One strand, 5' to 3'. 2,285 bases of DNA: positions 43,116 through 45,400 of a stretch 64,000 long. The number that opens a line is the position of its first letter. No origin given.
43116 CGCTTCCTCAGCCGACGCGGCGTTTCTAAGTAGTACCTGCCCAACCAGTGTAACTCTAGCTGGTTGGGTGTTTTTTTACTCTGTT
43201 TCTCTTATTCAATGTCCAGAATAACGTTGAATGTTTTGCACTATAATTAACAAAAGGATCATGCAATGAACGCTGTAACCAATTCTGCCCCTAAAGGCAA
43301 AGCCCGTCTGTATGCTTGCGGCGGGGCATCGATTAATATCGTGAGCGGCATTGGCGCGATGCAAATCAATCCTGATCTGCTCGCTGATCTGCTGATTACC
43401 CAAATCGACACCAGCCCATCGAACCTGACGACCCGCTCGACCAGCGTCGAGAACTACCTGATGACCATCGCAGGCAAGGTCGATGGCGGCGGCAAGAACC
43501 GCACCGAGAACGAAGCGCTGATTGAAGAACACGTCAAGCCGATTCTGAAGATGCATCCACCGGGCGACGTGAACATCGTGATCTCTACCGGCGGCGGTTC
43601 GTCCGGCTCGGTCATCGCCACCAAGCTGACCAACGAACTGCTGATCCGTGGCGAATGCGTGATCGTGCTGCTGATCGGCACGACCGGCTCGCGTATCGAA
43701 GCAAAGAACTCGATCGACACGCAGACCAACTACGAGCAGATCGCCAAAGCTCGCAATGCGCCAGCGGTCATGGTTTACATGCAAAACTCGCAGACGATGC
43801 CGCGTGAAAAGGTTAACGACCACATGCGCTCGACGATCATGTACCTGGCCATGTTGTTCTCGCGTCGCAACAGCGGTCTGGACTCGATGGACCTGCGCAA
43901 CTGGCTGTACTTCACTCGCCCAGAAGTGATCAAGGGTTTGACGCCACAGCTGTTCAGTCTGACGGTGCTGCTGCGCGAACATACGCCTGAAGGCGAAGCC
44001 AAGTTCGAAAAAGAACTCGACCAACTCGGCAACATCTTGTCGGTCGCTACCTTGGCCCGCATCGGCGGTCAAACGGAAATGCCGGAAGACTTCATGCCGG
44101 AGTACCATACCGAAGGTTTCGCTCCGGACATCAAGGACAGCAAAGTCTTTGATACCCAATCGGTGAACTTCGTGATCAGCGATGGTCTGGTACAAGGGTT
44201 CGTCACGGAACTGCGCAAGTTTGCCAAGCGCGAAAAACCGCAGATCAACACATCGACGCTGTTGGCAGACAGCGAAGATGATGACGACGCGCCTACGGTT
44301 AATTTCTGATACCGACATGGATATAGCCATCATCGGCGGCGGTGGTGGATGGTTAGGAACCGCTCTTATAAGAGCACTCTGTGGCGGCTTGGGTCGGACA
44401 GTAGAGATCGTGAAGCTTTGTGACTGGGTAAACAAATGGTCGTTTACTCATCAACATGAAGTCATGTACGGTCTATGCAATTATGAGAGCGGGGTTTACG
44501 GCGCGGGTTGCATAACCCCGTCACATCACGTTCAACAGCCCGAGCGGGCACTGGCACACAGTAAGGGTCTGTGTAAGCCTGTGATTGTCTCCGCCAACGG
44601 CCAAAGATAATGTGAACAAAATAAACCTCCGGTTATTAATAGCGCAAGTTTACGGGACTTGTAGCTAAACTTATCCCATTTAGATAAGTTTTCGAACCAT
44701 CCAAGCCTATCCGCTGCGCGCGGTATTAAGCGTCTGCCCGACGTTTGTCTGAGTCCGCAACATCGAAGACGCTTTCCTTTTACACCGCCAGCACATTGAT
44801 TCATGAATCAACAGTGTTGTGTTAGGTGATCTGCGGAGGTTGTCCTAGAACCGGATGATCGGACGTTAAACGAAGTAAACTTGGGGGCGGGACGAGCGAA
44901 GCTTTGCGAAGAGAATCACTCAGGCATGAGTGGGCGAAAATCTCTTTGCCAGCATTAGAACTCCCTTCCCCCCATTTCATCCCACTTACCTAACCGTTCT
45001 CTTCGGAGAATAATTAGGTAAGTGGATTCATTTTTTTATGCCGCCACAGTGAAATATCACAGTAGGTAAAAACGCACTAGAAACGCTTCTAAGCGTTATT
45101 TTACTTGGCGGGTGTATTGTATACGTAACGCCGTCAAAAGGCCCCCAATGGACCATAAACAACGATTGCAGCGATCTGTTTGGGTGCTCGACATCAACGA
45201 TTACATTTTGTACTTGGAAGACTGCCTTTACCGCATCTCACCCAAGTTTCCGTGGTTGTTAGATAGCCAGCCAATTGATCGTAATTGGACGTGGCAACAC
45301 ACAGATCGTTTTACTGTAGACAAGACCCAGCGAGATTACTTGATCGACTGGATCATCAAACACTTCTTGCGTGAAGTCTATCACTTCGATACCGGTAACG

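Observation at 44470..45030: Candidate ~560-nt multi-domain ncRNA directly downstream of phuZ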

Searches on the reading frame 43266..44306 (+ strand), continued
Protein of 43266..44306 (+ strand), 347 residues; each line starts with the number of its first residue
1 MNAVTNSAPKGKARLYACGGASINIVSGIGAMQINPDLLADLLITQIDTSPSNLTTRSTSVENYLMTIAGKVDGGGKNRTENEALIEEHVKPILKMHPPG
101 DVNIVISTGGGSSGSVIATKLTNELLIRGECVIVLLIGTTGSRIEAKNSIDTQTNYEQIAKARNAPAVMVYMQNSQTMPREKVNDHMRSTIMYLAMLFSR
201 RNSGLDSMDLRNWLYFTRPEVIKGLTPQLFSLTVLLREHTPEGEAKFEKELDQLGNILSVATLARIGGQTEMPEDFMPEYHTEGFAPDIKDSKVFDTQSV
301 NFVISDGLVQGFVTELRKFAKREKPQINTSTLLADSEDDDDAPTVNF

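Call 86: get_annotated_region(hit=H25, flank=1800)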
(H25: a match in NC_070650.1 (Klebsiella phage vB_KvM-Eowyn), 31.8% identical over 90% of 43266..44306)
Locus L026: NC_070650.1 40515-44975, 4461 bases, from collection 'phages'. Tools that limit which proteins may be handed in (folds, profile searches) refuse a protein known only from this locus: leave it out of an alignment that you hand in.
description: Klebsiella phage vB_KvM-Eowyn genome assembly, chromosome: 1.
organism: Klebsiella phage vB_KvM-Eowyn (NCBI taxid 2762819)
taxonomy: Viruses; Duplodnaviria; Heunggongvirae; Uroviricota; Caudoviricetes; Eowynvirus; Eowynvirus eowyn
host: -; source: -; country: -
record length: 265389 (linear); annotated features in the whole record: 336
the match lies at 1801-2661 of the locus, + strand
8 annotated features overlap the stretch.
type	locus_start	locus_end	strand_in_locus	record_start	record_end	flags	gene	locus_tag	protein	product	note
CDS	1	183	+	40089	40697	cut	-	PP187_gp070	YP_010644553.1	hypothetical protein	label:LLCLJKAH_00070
CDS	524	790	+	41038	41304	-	-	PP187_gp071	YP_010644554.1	hypothetical protein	label:LLCLJKAH_00071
CDS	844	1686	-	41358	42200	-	-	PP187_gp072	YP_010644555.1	hypothetical protein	label:LLCLJKAH_00072; ORF042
CDS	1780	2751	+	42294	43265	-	-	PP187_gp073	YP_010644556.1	tubulin PhuZ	label:LLCLJKAH_00073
CDS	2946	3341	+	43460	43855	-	-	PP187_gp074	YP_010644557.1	hypothetical protein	label:LLCLJKAH_00074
CDS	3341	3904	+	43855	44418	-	-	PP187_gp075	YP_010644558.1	hypothetical protein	label:LLCLJKAH_00075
CDS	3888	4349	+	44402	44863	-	-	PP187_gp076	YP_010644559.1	hypothetical protein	label:LLCLJKAH_00076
CDS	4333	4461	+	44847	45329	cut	-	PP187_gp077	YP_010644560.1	hypothetical protein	label:LLCLJKAH_00077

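Call 87: get_annotated_region(hit=H20, flank=1800)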
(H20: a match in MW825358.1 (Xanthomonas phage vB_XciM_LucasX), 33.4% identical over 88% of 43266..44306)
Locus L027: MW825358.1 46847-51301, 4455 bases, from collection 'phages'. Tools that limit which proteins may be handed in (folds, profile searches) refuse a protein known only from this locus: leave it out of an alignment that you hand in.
description: Xanthomonas phage vB_XciM_LucasX, complete genome.
organism: Xanthomonas phage vB_XciM_LucasX (NCBI taxid 2829408)
taxonomy: Viruses; Duplodnaviria; Heunggongvirae; Uroviricota; Caudoviricetes
host: Xanthomonas citri 306; source: citrus orchard soil; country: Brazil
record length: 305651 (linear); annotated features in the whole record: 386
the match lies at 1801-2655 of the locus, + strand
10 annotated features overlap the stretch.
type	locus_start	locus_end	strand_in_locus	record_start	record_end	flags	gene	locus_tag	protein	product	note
CDS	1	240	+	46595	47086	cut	-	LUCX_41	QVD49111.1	hypothetical protein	-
regulatory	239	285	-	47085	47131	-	-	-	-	terminator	Rho-independent terminator, predicted by ARNold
regulatory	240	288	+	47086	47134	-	-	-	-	terminator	Rho-independent terminator, predicted by ARNold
CDS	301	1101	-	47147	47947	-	-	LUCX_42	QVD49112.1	hypothetical protein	-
CDS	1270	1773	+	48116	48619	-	-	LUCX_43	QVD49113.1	hypothetical protein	-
CDS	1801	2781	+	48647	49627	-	-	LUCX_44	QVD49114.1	hypothetical protein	-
CDS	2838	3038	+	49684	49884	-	-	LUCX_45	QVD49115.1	hypothetical protein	-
CDS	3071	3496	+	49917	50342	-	-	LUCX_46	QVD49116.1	hypothetical protein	-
CDS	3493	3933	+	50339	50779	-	-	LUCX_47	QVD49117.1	hypothetical protein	-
CDS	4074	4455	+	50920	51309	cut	-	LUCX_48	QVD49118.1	hypothetical protein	-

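Call 88: get_annotated_region(hit=H2, flank=1800)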
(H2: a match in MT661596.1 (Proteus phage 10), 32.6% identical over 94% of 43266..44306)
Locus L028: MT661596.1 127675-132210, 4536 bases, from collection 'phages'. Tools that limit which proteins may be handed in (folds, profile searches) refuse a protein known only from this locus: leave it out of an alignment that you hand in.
description: Proteus phage 10, complete genome.
organism: Proteus phage 10 (NCBI taxid 2759182)
taxonomy: Viruses; Duplodnaviria; Heunggongvirae; Uroviricota; Caudoviricetes
host: Proteus mirabilis 3b10_21; source: wastewater; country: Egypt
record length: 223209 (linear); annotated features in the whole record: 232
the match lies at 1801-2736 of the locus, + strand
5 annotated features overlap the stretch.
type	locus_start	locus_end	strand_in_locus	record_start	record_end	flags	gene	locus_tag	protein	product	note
CDS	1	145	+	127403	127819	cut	-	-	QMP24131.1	hypothetical protein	-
CDS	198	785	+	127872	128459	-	-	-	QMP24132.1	hypothetical protein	-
CDS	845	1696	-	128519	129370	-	-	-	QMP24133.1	hypothetical protein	-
CDS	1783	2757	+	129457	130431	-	-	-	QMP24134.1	FtsZ-like protein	-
CDS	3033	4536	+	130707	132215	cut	-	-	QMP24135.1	hypothetical protein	-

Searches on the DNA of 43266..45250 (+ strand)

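Call 5: search_rna_families(source=window, start=44200, end=45250, threshold=evalue, max_evalue=10)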
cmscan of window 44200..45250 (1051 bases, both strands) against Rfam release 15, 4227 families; matches with E-value up to 10: 4.
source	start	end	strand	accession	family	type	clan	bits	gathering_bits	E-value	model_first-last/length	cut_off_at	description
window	44979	45026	-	RF04065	mir-7563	Gene; miRNA;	-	24.6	80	0.036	1-76/76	no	mir-7563 microRNA precursor family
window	44977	45086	-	RF00432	SNORA51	Gene; snRNA; snoRNA; HACA-box;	-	15.9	50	4.3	1-133/133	no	Small nucleolar RNA SNORA51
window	45047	45120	+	RF01896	mir-142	Gene; miRNA;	-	14.7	57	9.9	1-85/85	no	mir-142 microRNA precursor family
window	44947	45010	+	RF01716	PhotoRC-I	Cis-reg;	-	13.1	45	2.1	1-44/44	no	PhotoRC-I RNA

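Call 6: search_dna_similar(query=window:43266-45200:+, collection=phages, mode=distant, max_rows=30)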
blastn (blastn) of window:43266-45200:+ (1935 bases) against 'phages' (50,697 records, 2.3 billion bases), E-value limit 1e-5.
No match.

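Call 73: search_dna_similar(query=L018:3485-4254:+, collection=phages, mode=distant, max_rows=15)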
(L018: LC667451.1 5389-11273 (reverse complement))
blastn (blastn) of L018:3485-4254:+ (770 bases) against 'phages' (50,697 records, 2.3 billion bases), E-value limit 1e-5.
Records with a match: 1; places in all: 1; records where one place covers at least 80% of the query: 1.
Best place of each record, by identity: >=99% 1.
By first word of the organism name: Burkholderia 1.
By host as written in the record: Burkholderia glumae 1.
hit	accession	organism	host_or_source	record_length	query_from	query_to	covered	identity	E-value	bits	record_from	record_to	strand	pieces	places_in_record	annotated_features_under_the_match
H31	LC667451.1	Burkholderia phage FLC9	Burkholderia glumae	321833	1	770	100%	100.0%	0e+0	1389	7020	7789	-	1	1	none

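Call 104: search_rna_families(sources=[L018, L004, L006, L007, L010, L016, L014, L009, L023], threshold=gathering)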
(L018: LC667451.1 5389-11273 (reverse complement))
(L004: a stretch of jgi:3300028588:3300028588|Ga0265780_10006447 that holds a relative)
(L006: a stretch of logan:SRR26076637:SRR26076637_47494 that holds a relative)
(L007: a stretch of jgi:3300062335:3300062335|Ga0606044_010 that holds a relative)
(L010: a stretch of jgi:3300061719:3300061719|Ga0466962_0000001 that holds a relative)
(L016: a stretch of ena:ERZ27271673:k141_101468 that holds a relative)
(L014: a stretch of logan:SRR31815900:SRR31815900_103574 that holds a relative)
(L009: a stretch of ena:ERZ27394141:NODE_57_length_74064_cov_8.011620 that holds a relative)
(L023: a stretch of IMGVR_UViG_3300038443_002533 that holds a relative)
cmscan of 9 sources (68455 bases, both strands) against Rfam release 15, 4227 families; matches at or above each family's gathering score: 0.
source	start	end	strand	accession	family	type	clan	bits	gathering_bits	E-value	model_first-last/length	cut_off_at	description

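Call 108: build_rna_model(alignment_id=A11, structure=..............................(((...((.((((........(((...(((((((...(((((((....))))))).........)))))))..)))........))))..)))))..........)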
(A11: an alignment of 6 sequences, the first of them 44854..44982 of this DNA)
Model R2 built from alignment A11 (6 sequences, 135 columns); structure: as given.
model positions 128; base pairs 26; branch points 0; effective number of sequences 1.38; information 0.59 bits per position. Calibrated on 0.2 Mb of random sequence (short: E-values are rough).
structure used (alignment columns):
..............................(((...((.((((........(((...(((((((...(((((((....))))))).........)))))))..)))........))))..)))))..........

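Call 110: search_with_rna_model(model_id=R2, sources=[window, L002, L004, L006, L007, L009, L010, L014, L015, L016, L021, L023], max_evalue=0.001, make_alignment=true)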
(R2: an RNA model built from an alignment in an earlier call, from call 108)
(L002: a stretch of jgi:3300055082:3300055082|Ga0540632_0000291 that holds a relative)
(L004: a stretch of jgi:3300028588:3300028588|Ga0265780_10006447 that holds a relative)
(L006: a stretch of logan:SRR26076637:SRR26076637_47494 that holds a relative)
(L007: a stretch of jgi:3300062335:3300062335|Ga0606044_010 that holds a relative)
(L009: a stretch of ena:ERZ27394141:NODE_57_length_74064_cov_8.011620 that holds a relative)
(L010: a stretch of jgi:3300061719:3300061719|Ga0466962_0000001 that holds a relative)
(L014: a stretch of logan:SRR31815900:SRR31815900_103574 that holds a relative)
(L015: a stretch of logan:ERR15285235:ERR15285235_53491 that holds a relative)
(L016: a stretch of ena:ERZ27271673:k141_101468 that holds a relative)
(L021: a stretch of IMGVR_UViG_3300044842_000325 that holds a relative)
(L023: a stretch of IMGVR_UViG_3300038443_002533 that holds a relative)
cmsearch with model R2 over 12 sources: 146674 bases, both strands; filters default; matches with E-value up to 0.001: 12.
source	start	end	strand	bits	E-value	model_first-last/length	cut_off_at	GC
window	44854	44981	+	146.5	2.2e-35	1-128/128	no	0.51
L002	5582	5709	+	146.5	2.2e-35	1-128/128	no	0.51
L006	5619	5748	+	142.5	2.3e-34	1-128/128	no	0.5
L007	5576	5705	+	119.6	1.9e-28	1-128/128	no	0.5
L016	4522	4651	+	118.1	4.6e-28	1-128/128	no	0.52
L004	5591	5699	+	88.1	2.4e-20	1-128/128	no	0.51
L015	4540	4669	+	70.7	7.5e-16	1-128/128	no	0.52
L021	3953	4076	+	50.8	1e-10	1-128/128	no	0.48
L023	3950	4073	+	47.5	7.1e-10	1-128/128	no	0.48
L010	5468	5591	+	46.9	1e-09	1-128/128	no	0.48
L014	1808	1927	+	44.6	4e-09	1-128/128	no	0.57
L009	5447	5563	+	32.1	6.5e-06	1-128/128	no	0.59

Alignment A13: 12 matches aligned to the model, 189 columns, each read 5' to 3' on its own strand. Consensus structure (alignment columns), stored with it:
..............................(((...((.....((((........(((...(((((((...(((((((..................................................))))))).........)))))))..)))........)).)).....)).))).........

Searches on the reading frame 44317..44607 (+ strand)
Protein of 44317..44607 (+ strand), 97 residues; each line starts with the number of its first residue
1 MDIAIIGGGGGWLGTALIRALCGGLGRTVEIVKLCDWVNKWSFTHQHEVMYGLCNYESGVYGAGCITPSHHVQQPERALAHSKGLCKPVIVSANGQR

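Call 59: search_protein_families(library=pfam, proteins=[window:44317-44607:+], max_evalue=1)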
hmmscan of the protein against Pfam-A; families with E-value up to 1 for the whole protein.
window:44317-44607:+ (97 aa): 0 families

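Call 60: search_protein_families(library=phrogs, proteins=[window:44317-44607:+], max_evalue=0.1)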
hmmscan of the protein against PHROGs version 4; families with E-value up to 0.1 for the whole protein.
window:44317-44607:+ (97 aa): 0 families

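Call 101: predict_structure(alignment_id=A9)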
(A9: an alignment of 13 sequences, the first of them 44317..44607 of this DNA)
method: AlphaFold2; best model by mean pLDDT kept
length: 97 residues; sequences in the alignment: 13
mean_pLDDT: 52.8   pTM: 0.24
mean pLDDT of the five models: 52.8, 50.6, 46.8, 44.3, 44.2
residues with pLDDT >= 90: 0; 70-90: 7; 50-70: 43; < 50: 47
segments of 3 or more residues with pLDDT < 50: 1-5, 7-10, 60-92, 94-97
pLDDT, mean of each block of 10 residues (from residue 1): 44 64 65 69 62 53 41 41 43 44
secondary structure, 60 per line:
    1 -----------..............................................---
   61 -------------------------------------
elements in order: H12-57
